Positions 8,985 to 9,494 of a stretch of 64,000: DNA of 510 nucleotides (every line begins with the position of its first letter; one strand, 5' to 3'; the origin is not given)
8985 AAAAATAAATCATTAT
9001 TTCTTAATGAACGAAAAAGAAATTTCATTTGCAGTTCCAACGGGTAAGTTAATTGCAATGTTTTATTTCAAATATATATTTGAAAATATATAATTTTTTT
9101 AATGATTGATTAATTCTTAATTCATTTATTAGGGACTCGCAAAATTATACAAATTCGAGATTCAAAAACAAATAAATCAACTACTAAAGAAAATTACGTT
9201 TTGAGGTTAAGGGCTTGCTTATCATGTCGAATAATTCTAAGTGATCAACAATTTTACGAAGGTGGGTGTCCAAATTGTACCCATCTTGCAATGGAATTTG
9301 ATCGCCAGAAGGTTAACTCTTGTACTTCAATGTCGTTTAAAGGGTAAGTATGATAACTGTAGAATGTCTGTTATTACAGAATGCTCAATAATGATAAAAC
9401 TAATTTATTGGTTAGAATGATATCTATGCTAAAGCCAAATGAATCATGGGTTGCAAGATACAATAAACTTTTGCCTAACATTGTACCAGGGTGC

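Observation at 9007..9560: Unlisted three-exon SPT4 gene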

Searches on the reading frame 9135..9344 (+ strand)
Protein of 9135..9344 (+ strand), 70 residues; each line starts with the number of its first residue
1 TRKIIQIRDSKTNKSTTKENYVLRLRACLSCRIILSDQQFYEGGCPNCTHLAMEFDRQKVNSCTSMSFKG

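Call 4: search_protein_families(library=pfam, proteins=[window:9135-9344:+], max_evalue=0.01)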
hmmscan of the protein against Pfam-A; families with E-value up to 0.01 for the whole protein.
seq(70 aa): 2 families
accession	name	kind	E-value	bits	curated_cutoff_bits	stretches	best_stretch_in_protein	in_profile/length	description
PF06093.19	Spt4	-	2.9e-15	56.5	25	1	25-70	1-46/77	Spt4/RpoE2 zinc finger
PF23145.1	Zf_2nd_IFT121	-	0.0028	17.7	25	1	30-63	6-37/45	IFT121, second zinc finger domain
